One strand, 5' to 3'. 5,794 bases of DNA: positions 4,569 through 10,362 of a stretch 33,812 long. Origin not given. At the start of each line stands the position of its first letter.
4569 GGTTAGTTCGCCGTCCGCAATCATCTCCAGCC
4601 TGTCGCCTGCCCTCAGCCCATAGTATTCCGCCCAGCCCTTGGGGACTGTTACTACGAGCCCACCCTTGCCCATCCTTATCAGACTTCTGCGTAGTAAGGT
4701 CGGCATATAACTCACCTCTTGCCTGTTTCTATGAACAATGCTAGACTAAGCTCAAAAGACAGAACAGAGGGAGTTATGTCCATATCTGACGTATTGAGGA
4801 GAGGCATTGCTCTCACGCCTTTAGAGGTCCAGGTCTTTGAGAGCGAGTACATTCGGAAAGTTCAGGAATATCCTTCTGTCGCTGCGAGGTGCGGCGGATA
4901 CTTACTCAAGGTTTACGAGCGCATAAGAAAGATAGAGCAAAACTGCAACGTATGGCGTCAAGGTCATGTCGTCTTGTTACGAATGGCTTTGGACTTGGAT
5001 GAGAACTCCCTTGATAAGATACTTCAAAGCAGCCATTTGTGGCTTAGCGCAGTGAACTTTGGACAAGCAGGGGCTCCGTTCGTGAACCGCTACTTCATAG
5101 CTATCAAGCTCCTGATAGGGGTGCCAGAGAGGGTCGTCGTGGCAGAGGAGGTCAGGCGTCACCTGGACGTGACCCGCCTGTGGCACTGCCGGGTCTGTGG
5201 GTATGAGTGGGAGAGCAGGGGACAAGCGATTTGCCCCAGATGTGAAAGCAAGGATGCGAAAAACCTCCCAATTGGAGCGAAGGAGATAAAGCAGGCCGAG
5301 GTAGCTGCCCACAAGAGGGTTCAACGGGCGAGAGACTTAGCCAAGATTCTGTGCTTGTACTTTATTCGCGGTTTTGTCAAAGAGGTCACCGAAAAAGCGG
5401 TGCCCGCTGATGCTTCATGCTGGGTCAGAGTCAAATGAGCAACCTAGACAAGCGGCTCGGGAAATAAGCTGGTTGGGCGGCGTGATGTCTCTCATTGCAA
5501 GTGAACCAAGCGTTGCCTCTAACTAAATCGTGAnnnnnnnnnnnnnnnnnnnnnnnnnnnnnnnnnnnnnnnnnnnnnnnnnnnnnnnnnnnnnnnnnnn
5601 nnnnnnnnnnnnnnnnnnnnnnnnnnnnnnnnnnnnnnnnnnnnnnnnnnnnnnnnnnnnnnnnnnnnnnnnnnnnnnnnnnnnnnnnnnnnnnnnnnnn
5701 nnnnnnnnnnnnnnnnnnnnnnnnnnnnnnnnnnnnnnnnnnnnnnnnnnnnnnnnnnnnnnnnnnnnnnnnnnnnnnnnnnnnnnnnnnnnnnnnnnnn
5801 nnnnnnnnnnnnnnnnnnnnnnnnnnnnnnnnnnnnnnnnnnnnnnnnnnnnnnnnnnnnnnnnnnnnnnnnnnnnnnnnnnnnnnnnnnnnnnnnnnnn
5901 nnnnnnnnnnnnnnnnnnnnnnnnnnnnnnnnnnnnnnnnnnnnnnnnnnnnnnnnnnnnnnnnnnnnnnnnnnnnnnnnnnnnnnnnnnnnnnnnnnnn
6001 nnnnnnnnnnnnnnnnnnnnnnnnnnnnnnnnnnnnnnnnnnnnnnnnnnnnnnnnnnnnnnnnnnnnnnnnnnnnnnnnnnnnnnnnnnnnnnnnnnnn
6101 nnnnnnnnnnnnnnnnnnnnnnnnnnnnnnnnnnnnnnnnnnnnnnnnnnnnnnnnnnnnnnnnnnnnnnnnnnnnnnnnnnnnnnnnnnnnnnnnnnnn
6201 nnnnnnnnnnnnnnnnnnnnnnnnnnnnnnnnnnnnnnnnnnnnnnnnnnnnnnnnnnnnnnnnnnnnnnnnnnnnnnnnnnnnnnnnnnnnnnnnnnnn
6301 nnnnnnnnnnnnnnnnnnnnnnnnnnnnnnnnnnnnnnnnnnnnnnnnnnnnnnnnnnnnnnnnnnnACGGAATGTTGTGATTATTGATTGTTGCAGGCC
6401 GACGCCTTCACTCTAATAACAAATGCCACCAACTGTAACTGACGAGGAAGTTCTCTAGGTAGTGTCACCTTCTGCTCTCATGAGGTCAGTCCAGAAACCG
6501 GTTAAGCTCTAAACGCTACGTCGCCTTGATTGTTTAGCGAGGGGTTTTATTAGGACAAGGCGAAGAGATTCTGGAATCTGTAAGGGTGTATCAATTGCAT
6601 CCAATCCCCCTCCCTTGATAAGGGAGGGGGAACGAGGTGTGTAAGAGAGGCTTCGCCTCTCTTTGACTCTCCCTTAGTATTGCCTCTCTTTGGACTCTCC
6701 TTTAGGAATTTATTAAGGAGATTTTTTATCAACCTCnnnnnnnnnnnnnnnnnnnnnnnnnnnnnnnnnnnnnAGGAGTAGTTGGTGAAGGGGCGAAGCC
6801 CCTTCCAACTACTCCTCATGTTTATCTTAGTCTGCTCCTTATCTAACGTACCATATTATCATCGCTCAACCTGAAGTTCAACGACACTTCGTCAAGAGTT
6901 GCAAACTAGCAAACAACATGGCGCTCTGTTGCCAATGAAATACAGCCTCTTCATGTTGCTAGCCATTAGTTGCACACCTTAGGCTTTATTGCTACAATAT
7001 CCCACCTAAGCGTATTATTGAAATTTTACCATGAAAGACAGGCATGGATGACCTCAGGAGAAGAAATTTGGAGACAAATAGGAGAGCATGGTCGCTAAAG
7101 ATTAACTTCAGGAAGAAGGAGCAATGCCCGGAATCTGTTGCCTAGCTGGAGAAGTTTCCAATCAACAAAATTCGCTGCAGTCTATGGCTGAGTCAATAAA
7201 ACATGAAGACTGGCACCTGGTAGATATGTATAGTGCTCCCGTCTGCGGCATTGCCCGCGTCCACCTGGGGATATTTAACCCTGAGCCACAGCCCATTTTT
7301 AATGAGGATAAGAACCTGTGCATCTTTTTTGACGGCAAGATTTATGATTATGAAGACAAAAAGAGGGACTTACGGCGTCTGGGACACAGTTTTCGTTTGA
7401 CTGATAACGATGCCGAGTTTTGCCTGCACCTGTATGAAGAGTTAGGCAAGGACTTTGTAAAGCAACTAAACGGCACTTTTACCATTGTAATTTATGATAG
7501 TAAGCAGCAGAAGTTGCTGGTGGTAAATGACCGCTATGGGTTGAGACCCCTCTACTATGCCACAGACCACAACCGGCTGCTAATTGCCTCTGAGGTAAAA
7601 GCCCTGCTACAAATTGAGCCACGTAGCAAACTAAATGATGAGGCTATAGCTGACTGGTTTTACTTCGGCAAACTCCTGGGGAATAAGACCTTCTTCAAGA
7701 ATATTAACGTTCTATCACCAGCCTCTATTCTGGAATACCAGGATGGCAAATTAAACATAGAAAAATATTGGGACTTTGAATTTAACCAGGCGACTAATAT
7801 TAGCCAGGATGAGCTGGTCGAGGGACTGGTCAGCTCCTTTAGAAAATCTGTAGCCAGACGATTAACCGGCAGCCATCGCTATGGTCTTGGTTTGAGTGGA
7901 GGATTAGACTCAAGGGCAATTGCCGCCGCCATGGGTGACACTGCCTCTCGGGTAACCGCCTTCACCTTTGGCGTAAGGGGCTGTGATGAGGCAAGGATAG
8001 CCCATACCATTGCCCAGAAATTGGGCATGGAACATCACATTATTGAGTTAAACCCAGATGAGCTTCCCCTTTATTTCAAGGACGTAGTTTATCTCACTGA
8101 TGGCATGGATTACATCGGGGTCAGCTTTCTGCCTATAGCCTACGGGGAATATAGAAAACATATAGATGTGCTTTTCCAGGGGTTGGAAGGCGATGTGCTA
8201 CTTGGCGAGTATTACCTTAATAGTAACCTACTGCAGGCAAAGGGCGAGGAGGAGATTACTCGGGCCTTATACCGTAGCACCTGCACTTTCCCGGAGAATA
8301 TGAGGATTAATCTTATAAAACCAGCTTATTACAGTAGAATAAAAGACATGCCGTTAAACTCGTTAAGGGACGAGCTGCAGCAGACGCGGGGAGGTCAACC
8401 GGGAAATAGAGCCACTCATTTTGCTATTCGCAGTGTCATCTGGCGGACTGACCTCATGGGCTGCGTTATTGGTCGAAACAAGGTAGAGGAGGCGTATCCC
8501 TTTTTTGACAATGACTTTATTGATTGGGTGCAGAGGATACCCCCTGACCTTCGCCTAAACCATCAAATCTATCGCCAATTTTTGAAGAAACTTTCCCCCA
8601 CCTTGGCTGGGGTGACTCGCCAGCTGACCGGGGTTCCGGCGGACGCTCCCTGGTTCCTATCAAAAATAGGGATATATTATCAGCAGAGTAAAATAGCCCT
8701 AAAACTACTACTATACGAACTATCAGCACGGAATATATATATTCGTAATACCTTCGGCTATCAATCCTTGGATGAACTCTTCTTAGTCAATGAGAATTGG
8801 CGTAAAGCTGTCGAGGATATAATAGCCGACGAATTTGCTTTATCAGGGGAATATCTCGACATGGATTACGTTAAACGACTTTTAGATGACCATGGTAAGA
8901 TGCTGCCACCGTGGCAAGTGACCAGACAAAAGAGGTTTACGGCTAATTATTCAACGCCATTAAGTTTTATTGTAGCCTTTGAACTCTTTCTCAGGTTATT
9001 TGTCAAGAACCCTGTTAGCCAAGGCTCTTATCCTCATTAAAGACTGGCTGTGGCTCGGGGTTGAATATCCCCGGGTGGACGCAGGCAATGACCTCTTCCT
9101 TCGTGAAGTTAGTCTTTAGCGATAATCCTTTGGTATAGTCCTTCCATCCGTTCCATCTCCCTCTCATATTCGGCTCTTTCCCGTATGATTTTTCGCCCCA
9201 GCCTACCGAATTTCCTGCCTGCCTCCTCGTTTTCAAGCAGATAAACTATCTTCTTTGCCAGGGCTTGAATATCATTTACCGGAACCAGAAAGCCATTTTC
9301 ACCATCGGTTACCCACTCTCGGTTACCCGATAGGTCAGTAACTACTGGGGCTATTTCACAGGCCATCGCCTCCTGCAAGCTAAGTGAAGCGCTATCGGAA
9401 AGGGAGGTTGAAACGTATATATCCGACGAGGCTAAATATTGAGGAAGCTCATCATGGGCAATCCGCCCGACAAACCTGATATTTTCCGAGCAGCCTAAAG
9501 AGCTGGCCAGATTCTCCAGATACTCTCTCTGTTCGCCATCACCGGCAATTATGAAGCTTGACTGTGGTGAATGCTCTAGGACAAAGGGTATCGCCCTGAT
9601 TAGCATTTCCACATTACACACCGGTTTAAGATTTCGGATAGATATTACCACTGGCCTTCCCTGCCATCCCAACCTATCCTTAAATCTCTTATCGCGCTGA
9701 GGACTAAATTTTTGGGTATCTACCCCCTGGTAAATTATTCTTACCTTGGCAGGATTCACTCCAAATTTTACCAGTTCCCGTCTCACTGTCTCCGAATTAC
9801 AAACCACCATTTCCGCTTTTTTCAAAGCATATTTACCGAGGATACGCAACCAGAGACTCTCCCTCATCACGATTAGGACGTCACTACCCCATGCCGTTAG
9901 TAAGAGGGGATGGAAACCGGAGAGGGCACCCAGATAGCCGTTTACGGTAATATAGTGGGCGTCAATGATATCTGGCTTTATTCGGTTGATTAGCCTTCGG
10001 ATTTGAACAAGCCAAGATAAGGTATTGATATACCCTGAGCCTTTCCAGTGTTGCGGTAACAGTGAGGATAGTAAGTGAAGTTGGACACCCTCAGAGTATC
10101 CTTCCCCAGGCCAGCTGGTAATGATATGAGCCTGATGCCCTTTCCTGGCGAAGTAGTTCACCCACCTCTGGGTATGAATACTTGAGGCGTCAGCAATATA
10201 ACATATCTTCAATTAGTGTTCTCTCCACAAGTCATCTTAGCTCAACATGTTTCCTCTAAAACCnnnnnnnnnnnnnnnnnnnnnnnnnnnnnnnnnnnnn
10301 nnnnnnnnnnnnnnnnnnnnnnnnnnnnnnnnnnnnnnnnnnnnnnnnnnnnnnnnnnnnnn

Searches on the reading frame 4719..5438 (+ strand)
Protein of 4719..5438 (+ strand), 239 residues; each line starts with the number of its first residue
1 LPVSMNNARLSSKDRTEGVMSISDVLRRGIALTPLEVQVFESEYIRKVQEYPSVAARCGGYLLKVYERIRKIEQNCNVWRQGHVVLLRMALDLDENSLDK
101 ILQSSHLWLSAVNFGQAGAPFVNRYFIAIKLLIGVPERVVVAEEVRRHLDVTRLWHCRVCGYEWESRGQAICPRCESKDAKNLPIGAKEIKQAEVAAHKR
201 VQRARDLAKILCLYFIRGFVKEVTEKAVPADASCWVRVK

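Call 3: search_protein_families(library=pfam, proteins=[window:4719-5438:+], max_evalue=0.1)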
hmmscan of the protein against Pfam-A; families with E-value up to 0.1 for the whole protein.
window:4719-5438:+ (239 aa): 3 families
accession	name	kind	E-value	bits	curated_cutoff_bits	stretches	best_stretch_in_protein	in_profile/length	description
PF01155.25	HypA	-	0.0025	18.2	28.9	1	154-182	70-99/112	Hydrogenase/urease nickel incorporation, metallochaperone, hypA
PF21349.2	RUBY_RBDX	-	0.0075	16.1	26.5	1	155-179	1-26/30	Rubrerythrin, rubredoxin-like domain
PF11682.14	Zn_ribbon_11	-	0.099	12.7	24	0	152-176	3-25/37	Probable zinc-ribbon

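Call 4: search_protein_families(library=ncbifam, proteins=[window:4719-5438:+], max_evalue=0.1)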
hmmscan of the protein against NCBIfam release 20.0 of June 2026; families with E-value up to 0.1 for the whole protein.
window:4719-5438:+ (239 aa): 6 families
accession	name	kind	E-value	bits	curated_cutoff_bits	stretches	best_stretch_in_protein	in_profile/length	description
NF001646.0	PRK00420.1-3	equivalog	0.0012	19.1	117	1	156-211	22-79/117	hypothetical protein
NF045720.1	rubredox_RCKP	subfamily_domain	0.013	15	45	1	154-179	3-29/34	RCKP-type rubredoxin-like domain-containing protein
NF045767.1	RuberyRbr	equivalog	0.029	14.4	200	1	152-178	156-183/194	rubrerythrin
NF033497.1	rubre_like_arch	subfamily_domain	0.036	13.8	32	0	157-176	3-23/34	rubrerythrin-like domain-containing protein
TIGR03826.1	YvyF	hypoth_equivalog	0.069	13.1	124.15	0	154-217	3-68/137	TIGR03826 family flagellar region protein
NF041205.1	VdcD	equivalog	0.08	12.8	30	0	150-166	19-35/70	non-oxidative hydroxyarylic acid decarboxylases subunit D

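Call 92: search_protein_families(library=pfam, proteins=[window:4719-5438:+], max_evalue=0.001)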
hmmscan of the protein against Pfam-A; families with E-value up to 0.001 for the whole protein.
window:4719-5438:+ (239 aa): 0 families

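Call 95: search_protein_families(library=padloc, proteins=[window:4719-5438:+], max_evalue=0.001)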
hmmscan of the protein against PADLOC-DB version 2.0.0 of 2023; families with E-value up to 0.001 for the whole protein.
window:4719-5438:+ (239 aa): 0 families

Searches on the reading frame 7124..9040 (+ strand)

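Call 26: search_protein_families(library=pfam, proteins=[window:7124-9040:+], max_evalue=0.00001)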
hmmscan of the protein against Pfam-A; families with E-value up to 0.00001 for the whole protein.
window:7124-9040:+ (638 aa): 3 families
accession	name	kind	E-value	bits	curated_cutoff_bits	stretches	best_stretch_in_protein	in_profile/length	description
PF00733.27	Asn_synthase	-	2.2e-32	113.5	21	1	237-599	4-345/354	Asparagine synthase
PF13537.11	GATase_7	-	4.2e-31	108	25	1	54-163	12-123/123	Glutamine amidotransferase domain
PF13522.11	GATase_6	-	2.8e-23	82.8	27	1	55-157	29-130/130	Glutamine amidotransferase domain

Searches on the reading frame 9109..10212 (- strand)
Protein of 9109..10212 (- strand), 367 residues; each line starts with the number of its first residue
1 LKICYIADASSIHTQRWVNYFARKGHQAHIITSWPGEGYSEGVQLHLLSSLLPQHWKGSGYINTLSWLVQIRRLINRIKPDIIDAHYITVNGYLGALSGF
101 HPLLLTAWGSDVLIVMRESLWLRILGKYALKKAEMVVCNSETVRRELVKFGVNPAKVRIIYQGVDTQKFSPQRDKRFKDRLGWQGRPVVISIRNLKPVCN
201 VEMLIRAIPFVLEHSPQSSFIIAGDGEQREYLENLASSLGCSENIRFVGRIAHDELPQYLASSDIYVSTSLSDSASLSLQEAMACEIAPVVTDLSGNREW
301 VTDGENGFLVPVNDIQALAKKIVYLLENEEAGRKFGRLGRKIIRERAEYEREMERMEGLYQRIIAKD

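Call 26: search_protein_families(library=pfam, proteins=[window:9109-10212:-], max_evalue=0.00001)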
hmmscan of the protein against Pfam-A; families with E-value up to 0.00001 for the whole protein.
window:9109-10212:- (367 aa): 6 families
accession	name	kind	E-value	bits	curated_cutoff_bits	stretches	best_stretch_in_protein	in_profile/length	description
PF00534.26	Glycos_transf_1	-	1.3e-38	132.6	26.4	1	178-341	6-171/172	Glycosyl transferases group 1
PF13692.12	Glyco_trans_1_4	-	3.3e-33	115.4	27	1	187-328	2-142/142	Glycosyl transferases group 1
PF13477.12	Glyco_trans_4_2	-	5.9e-29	101.5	23.4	1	2-140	1-139/139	Glycosyl transferase 4-like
PF13439.12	Glyco_transf_4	-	9.8e-23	81.5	28.5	1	12-167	6-169/170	Glycosyltransferase Family 4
PF13579.12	Glyco_trans_4_4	-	7.2e-12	46.4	29.7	1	13-161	6-156/158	Glycosyl transferase 4-like domain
PF13524.12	Glyco_trans_1_2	-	9.6e-12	45.5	25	1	213-357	10-143/144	Glycosyl transferase-like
